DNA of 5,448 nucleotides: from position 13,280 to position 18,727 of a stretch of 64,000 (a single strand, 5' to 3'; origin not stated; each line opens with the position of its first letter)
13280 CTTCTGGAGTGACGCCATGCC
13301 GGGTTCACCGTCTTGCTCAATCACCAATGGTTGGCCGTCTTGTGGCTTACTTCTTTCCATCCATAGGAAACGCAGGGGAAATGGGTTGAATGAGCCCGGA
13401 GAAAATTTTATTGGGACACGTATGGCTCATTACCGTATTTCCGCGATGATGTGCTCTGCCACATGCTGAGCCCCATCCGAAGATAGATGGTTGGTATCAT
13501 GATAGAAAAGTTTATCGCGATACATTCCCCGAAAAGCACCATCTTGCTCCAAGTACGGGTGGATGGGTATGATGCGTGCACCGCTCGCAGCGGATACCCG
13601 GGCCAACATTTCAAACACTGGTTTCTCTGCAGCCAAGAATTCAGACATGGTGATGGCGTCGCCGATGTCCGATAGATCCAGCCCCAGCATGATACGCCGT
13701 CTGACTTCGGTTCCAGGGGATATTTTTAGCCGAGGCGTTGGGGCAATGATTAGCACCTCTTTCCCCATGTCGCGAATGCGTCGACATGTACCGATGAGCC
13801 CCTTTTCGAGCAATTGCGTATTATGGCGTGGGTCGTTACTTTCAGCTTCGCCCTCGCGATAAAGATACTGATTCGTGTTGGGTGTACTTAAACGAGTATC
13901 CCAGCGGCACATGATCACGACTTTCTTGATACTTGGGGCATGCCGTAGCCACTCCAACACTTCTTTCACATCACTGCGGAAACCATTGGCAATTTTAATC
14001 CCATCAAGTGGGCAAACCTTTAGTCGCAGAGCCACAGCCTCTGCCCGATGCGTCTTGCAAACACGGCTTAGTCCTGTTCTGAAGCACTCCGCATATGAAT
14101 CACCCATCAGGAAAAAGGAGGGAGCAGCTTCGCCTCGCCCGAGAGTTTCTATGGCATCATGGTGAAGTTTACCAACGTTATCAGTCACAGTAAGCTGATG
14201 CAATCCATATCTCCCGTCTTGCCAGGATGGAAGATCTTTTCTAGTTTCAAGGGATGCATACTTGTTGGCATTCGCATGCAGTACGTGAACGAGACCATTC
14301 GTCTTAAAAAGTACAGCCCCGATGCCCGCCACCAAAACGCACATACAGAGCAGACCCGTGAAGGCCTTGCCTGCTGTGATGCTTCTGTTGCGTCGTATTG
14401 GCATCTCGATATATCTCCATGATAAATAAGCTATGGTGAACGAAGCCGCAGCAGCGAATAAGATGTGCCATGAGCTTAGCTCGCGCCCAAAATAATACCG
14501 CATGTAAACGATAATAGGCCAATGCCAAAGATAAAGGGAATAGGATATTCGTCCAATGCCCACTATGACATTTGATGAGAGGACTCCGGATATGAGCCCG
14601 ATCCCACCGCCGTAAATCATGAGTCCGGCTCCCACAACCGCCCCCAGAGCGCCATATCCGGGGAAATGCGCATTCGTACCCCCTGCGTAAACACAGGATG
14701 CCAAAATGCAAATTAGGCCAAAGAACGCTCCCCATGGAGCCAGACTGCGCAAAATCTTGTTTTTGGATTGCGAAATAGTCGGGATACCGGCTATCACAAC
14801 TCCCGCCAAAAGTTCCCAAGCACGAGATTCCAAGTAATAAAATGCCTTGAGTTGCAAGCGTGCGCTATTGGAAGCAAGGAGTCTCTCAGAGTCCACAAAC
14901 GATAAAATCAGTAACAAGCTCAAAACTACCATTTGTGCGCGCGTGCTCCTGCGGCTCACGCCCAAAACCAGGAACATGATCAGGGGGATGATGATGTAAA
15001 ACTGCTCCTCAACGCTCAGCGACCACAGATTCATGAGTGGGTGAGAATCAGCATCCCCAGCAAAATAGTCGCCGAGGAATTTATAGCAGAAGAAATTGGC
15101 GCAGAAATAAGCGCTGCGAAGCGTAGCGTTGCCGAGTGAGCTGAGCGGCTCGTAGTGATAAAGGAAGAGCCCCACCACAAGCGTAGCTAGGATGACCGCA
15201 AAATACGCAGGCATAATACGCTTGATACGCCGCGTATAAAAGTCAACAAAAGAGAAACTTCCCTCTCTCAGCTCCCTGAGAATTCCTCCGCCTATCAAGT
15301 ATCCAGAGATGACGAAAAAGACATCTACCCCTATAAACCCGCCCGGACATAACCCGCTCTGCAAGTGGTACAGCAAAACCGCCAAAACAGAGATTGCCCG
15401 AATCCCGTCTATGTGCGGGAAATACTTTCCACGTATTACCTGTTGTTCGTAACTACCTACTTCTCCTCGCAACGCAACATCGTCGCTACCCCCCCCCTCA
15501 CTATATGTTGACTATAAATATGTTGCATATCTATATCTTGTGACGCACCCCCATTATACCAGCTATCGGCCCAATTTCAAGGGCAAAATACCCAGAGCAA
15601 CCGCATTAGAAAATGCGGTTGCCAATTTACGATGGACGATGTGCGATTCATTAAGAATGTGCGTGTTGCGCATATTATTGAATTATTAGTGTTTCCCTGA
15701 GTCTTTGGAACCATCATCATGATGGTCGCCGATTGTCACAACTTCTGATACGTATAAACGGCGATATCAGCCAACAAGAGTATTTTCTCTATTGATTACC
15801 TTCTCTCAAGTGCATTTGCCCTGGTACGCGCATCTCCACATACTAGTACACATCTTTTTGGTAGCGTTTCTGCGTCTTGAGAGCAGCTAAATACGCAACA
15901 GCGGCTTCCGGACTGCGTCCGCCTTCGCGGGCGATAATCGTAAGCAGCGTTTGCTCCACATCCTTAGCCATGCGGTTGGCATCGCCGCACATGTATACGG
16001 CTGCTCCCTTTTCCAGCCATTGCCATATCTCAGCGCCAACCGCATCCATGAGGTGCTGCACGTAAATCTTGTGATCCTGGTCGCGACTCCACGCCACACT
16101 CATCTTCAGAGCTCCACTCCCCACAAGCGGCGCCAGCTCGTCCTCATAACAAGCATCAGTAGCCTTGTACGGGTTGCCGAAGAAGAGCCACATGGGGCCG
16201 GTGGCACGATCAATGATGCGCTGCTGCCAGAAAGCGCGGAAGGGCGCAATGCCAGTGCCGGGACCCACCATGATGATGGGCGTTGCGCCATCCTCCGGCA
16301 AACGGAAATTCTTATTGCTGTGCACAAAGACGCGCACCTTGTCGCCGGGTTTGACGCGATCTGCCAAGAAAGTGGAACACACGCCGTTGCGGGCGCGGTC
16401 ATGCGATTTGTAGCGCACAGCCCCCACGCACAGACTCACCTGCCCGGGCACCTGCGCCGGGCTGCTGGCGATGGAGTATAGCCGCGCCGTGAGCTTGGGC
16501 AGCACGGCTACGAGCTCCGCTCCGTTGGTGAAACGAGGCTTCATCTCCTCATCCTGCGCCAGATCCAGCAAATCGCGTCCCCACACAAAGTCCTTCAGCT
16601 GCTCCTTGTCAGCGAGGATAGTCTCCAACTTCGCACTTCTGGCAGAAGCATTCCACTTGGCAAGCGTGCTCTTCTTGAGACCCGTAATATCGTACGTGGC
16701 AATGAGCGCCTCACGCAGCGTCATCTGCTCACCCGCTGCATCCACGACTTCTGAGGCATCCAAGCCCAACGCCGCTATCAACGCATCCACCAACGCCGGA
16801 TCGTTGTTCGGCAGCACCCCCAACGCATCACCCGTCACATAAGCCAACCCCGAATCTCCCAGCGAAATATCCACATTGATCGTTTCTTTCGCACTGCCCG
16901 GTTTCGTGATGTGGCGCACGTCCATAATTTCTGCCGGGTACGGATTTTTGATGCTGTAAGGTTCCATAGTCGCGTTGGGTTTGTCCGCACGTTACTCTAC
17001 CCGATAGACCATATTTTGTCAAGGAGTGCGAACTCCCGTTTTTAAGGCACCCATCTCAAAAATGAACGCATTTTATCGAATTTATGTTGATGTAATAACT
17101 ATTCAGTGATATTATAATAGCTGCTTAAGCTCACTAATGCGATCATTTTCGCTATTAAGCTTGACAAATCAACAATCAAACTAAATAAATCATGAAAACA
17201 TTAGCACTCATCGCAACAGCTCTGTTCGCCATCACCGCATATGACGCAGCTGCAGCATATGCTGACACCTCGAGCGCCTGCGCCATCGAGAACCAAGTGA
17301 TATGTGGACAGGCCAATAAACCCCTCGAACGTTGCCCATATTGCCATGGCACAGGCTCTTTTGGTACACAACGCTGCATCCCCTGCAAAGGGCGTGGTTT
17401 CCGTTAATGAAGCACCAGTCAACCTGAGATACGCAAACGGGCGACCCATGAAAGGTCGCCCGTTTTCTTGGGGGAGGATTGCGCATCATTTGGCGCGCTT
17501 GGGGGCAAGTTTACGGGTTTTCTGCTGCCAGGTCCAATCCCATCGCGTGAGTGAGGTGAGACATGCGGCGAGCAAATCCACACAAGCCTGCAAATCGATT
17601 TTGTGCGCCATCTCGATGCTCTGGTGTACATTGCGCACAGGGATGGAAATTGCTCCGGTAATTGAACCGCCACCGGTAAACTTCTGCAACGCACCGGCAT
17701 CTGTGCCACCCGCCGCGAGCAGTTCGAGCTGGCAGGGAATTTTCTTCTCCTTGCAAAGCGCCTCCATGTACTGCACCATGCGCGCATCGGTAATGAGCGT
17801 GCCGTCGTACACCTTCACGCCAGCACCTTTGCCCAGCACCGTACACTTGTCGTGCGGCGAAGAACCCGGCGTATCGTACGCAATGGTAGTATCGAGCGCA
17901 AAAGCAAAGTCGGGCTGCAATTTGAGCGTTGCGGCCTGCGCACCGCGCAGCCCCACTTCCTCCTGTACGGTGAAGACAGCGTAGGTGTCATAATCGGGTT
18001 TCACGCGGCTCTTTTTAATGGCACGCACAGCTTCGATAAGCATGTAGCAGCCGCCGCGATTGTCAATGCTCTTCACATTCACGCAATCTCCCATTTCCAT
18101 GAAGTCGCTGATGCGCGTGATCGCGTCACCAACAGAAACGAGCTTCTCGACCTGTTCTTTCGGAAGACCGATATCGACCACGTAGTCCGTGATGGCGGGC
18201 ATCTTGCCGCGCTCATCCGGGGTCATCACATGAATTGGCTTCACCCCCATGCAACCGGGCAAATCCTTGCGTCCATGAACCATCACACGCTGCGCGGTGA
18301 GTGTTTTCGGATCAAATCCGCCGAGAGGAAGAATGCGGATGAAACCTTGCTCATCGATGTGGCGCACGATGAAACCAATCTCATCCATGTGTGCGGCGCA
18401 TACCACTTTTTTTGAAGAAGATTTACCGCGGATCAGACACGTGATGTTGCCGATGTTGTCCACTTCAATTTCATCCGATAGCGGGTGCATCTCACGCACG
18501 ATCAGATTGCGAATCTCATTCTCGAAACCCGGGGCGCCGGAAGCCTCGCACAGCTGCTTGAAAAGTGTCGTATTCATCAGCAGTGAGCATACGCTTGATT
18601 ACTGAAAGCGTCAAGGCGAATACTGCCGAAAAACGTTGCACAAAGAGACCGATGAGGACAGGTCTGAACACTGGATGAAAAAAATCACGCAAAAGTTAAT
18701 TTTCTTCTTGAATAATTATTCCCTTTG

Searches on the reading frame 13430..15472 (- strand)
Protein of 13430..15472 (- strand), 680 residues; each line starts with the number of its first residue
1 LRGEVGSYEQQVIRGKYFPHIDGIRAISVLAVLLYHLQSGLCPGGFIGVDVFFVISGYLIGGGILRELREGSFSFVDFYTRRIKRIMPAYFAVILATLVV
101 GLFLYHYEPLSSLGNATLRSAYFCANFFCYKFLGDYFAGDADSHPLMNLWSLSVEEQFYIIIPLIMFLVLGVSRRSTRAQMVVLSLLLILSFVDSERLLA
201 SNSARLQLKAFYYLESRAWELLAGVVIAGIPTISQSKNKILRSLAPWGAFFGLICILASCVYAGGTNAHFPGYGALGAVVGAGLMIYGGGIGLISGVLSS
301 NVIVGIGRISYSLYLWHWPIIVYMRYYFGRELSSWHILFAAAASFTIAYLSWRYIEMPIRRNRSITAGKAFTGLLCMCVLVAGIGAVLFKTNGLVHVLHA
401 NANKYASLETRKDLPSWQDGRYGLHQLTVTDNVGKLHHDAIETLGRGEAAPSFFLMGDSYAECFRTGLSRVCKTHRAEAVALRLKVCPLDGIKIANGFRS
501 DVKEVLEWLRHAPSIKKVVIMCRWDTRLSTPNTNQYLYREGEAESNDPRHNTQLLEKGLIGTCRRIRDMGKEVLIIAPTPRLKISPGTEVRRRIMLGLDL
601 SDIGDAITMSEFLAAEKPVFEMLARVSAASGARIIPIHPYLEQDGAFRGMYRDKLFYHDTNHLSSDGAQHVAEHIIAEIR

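Call 15: search_protein_families(library=pfam, proteins=[window:13430-15472:-], max_evalue=0.0001)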
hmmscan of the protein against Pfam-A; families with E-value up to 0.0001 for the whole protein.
window:13430-15472:- (680 aa): 2 families
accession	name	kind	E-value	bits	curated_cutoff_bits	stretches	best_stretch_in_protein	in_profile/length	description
PF01757.29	Acyl_transf_3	-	4.2e-32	111.9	31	1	21-352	4-325/326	Acyltransferase domain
PF19040.6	SGNH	-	3.8e-30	105.8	27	1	443-675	15-246/248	SGNH domain (fused to AT3 domains)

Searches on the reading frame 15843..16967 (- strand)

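Call 15: search_protein_families(library=pfam, proteins=[window:15843-16967:-], max_evalue=0.0001)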
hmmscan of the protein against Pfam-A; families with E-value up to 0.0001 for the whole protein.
window:15843-16967:- (374 aa): 2 families
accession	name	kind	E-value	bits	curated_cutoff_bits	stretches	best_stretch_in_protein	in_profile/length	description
PF00667.26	FAD_binding_1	-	4.2e-29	102.2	32.3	1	3-200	2-222/222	FAD binding domain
PF00175.26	NAD_binding_1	-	7.8e-15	55.9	22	1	233-338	1-108/109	Oxidoreductase NAD-binding domain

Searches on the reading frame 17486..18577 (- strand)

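Call 3: search_protein_families(library=pfam, proteins=[window:17486-18577:-], max_evalue=0.01)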
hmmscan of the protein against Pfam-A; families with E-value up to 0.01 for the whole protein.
window:17486-18577:- (363 aa): 4 families
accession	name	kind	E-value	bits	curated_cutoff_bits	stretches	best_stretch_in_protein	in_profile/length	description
PF05343.19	Peptidase_M42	-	1.6e-88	297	23.2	1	43-335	1-292/292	M42 glutamyl aminopeptidase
PF01546.33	Peptidase_M20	-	1e-07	32.5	24.6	1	171-340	34-204/206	Peptidase family M20/M25/M40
PF04389.22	Peptidase_M28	-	2.4e-05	24.6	21.3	1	172-217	32-77/193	Peptidase family M28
PF02127.20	Peptidase_M18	-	0.0067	15.7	24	0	167-220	230-284/432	Aminopeptidase I zinc metalloprotease (M18)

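Call 4: search_protein_families(library=ncbifam, proteins=[window:17486-18577:-], max_evalue=0.01)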
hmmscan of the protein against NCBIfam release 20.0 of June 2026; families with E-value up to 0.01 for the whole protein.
window:17486-18577:- (363 aa): 13 families
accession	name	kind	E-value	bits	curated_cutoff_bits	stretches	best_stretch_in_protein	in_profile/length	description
NF007421.0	PRK09961.1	equivalog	2.9e-63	213.8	412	1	1-345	1-335/345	aminopeptidase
NF007367.0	PRK09864.1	equivalog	1.8e-57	194.7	569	1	1-344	1-342/356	aminopeptidase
NF040822.1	lys_aminopep_Arch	equivalog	2.3e-55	188.1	700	1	2-347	3-342/345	lysyl aminopeptidase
TIGR03107.1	glu_aminopep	equivalog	2e-54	184.8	469.7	1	7-344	5-342/350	glutamyl aminopeptidase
TIGR03106.1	trio_M42_hydro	equivalog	6.2e-20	71.4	397.75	1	7-341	10-340/343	osmoprotectant NAGGN system M42 family peptidase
NF009555.0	PRK13004.1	equivalog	3.2e-07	29.6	321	1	4-68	19-82/399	YgeY family selenium metabolism-linked hydrolase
TIGR01883.1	PepT-like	hypoth_equivalog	8.7e-05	21.7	274.25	0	172-230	100-158/361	peptidase T-like protein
NF009920.0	PRK13381.1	subfamily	0.00012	21.1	293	1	163-231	135-203/412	peptidase T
TIGR03526.1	selenium_YgeY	hypoth_equivalog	0.0019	17.2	321.5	0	7-69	20-81/395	YgeY family selenium metabolism-linked hydrolase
NF006111.0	PRK08262.1-1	equivalog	0.0019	16.9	825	1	169-216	158-206/493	M20 family peptidase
NF006771.0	PRK09290.1-5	subfamily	0.0022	16.5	399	0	20-66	37-84/413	allantoate amidohydrolase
NF003976.0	PRK05469.1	subfamily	0.0028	16.5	255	0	172-230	141-199/409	tripeptide aminopeptidase PepT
TIGR01910.1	DapE-ArgE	subfamily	0.0086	15.3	217.6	0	171-218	104-151/373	ArgE/DapE family deacylase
